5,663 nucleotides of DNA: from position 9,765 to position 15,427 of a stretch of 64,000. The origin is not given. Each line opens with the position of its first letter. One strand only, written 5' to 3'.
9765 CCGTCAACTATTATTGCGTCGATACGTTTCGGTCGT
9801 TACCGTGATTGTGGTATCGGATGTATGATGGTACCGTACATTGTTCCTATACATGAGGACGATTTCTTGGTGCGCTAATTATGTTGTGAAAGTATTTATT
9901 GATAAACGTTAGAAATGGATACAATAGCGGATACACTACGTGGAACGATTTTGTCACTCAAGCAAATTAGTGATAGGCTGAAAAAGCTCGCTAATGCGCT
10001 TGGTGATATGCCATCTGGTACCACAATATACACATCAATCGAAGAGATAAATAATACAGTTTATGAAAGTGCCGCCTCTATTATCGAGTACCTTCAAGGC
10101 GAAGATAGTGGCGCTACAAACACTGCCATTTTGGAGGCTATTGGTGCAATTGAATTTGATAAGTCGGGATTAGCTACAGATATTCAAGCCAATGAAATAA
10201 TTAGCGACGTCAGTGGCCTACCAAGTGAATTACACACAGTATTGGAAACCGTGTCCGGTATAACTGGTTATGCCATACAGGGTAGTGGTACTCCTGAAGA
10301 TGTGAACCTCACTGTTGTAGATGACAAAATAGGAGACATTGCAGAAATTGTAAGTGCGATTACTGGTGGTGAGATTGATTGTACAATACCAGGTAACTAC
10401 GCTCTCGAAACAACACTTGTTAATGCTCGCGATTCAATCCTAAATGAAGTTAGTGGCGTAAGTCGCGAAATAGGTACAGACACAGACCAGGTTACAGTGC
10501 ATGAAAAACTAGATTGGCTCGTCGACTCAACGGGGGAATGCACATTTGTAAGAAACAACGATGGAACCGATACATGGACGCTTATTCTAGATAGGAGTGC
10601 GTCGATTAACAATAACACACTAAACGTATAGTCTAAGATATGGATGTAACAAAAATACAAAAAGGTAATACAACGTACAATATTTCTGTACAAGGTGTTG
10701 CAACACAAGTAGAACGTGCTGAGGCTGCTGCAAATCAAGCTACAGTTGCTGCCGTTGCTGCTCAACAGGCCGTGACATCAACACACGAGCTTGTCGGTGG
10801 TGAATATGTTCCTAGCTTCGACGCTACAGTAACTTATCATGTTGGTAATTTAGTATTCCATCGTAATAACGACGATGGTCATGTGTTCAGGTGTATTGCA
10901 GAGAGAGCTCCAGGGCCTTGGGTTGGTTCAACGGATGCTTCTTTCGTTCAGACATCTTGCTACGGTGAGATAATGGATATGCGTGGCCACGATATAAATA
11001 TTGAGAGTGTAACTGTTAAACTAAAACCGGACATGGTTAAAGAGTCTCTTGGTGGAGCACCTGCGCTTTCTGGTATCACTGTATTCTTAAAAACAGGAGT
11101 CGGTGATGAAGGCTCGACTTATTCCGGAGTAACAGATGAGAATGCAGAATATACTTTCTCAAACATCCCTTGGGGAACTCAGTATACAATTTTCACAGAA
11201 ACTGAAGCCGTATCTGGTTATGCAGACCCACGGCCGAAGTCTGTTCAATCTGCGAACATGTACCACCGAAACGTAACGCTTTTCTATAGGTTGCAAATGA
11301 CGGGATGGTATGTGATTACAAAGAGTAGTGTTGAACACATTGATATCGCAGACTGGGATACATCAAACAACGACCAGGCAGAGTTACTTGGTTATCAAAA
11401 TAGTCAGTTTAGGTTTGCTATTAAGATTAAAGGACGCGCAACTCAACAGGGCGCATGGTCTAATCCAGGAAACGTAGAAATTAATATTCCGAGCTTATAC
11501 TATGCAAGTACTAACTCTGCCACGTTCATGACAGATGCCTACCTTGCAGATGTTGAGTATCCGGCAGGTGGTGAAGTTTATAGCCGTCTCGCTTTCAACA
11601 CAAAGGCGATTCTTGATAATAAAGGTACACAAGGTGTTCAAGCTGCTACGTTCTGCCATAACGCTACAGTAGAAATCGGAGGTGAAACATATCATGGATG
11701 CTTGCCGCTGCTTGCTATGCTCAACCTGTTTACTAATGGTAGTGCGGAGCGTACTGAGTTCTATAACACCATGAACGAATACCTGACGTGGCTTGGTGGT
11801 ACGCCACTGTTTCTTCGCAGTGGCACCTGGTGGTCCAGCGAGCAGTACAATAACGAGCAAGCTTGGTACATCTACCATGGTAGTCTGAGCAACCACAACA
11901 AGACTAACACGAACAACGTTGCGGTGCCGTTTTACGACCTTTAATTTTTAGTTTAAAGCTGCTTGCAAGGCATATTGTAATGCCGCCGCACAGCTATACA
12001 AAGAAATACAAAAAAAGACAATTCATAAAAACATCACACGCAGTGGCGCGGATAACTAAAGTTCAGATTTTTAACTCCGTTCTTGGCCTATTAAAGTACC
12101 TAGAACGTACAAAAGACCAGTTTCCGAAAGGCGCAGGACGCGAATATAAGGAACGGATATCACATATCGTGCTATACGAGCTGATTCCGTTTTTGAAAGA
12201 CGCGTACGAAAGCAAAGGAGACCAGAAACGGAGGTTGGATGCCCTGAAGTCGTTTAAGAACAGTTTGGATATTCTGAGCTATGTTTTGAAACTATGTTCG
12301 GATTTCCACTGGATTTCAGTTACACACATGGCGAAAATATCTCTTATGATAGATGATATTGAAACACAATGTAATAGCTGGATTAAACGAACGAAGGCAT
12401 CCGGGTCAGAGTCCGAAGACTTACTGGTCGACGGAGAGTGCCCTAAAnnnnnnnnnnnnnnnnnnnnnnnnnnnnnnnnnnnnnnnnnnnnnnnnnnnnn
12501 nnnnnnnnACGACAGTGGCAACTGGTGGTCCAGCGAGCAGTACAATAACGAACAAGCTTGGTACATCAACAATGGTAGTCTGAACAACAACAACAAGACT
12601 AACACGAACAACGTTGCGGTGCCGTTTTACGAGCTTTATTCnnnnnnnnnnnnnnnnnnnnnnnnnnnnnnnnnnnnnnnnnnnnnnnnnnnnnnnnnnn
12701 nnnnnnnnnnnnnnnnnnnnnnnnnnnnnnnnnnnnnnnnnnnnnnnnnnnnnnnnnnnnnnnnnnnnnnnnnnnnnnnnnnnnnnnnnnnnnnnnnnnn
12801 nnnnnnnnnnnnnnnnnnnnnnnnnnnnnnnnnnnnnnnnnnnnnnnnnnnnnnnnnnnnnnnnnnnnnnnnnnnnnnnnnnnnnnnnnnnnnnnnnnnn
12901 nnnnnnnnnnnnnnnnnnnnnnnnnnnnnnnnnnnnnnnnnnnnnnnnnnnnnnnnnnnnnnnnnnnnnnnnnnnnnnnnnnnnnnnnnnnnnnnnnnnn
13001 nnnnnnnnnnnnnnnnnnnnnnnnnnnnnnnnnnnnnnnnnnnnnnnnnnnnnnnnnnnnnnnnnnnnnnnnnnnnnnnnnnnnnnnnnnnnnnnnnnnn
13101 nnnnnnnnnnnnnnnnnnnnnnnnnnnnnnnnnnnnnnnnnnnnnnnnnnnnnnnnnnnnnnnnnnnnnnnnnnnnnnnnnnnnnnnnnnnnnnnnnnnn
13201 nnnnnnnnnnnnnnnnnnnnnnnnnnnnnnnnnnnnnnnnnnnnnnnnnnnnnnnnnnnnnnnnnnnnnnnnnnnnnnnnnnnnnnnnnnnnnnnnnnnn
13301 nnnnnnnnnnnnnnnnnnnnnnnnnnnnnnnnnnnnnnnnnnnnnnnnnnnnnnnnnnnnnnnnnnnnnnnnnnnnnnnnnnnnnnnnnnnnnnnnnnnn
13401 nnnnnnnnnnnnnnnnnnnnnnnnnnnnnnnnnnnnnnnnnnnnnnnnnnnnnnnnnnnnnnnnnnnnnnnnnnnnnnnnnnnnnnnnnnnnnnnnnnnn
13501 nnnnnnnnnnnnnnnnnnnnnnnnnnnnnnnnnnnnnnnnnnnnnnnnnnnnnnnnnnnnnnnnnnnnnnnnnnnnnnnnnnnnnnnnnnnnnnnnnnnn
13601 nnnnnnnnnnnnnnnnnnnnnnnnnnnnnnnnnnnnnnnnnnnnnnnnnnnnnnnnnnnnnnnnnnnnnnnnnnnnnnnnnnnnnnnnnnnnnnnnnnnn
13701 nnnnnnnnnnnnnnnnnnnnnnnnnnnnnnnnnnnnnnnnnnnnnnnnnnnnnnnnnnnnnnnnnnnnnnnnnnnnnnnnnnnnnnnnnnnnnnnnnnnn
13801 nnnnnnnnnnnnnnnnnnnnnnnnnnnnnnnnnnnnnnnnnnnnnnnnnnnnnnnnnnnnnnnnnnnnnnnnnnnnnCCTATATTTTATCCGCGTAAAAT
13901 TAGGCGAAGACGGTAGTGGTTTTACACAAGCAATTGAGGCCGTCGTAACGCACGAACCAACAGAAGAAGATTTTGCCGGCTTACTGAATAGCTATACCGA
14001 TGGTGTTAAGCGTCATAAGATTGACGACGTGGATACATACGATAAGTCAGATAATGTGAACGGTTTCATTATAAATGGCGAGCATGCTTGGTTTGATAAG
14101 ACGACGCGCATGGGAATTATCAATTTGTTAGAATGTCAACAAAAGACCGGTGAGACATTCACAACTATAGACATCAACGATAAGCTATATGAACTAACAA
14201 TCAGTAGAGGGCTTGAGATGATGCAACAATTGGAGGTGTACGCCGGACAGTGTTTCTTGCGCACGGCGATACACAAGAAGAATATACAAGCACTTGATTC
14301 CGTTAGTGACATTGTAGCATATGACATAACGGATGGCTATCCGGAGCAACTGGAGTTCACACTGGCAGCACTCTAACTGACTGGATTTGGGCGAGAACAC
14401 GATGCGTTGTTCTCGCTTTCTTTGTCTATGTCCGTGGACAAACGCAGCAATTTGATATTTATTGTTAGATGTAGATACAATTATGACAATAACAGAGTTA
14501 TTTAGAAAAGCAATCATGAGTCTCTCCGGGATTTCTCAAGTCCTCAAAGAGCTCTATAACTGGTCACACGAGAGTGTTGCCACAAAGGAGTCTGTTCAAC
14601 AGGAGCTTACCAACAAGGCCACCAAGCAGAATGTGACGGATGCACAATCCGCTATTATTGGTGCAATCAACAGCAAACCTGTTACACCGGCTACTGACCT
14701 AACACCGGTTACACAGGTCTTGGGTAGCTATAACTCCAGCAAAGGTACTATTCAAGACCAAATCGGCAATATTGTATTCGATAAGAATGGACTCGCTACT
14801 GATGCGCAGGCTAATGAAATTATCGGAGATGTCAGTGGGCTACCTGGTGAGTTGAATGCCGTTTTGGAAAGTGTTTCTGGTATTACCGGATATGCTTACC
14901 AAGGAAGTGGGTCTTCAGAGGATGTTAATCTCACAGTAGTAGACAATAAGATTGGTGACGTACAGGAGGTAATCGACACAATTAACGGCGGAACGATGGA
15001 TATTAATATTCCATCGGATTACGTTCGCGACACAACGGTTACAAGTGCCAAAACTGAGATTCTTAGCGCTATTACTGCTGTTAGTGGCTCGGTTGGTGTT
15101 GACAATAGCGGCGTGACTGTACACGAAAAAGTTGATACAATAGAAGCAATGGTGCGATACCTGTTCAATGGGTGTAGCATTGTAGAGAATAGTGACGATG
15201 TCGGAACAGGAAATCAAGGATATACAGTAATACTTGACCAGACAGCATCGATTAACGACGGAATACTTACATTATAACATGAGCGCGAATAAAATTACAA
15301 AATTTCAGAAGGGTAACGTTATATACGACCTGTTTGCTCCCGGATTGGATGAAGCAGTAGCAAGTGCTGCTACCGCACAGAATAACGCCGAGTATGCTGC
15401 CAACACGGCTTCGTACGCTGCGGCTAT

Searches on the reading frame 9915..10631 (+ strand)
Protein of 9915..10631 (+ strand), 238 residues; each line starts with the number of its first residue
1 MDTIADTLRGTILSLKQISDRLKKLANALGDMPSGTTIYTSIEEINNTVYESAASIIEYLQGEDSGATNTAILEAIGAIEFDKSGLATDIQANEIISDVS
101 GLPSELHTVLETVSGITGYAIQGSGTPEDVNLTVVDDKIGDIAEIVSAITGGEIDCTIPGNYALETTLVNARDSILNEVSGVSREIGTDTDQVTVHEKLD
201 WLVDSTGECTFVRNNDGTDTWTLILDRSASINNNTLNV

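Call 7: search_protein_families(library=phrogs, proteins=[window:9915-10631:+])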
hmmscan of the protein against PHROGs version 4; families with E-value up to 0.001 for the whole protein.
window:9915-10631:+ (238 aa): 0 families

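Call 46: find_homologous_proteins(query=A2)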
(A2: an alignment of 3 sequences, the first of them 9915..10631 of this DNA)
Query A2 (3 sequences) (238 aa, profile of the alignment): 3 proteins with E <= 0.001 among 8000 candidates.
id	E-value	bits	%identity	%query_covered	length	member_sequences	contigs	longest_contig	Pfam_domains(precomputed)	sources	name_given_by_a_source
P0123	1.9e-126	439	43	98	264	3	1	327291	-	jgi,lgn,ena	jgi:hypothetical protein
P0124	8.7e-109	381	99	100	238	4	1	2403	-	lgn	-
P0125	1.0e-75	272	30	43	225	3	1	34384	-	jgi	jgi:hypothetical protein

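Call 66: find_encoding_contigs(protein=P0125, flank=10000, max_places=4)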
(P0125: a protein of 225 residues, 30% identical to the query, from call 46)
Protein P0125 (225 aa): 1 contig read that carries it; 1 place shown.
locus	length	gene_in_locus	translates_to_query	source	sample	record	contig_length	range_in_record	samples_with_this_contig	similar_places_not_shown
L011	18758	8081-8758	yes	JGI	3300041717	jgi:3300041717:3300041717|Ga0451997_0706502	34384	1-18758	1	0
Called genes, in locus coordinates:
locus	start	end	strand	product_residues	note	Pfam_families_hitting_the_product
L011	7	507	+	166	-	-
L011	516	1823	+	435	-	-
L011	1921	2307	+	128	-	-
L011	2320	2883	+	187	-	-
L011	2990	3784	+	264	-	-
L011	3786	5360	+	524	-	-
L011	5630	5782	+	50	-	-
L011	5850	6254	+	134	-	PF01797:Y1_Tnp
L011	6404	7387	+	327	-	PF01385:OrfB_IS605, PF07282:Cas12f1-like_TNB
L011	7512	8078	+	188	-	-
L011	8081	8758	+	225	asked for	-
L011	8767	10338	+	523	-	-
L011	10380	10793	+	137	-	-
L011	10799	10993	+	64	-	-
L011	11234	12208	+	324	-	PF00078:RVT_1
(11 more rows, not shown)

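Call 67: find_encoding_contigs(protein=P0124, flank=10000, max_places=4)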
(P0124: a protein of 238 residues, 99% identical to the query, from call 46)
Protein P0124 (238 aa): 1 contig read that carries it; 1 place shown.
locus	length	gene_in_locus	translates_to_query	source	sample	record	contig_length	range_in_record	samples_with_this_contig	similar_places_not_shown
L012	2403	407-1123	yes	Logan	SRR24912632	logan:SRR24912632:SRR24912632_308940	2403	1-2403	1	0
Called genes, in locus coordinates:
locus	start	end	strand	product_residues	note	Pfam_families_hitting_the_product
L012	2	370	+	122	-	?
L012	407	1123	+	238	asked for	-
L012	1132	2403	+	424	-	?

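Call 84: search_protein_families(library=pfam, max_evalue=0.1, proteins=[window:9915-10631:+])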
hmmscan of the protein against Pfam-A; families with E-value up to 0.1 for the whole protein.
window:9915-10631:+ (238 aa): 1 family
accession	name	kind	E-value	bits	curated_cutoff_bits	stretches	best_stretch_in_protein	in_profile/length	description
PF25472.1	DUF7902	-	0.035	14.7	26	0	86-116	20-50/85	Domain of unknown function (DUF7902)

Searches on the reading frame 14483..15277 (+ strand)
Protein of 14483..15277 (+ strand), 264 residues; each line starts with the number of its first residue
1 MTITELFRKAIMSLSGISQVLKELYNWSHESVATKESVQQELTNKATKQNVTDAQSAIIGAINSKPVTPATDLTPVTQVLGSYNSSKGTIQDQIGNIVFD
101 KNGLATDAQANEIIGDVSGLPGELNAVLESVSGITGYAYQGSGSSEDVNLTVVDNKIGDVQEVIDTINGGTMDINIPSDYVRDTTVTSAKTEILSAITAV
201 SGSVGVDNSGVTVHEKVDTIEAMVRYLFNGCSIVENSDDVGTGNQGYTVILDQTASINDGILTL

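Call 7: search_protein_families(library=phrogs, proteins=[window:14483-15277:+])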
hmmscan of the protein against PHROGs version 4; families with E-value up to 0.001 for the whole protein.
window:14483-15277:+ (264 aa): 0 families

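Call 84: search_protein_families(library=pfam, max_evalue=0.1, proteins=[window:14483-15277:+])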
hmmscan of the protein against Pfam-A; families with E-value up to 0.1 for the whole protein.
window:14483-15277:+ (264 aa): 1 family
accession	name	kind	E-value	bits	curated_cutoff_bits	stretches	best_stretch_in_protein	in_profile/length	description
PF24880.1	DUF7738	-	0.08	13.9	24.6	0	62-115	11-61/103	Domain of unknown function (DUF7738)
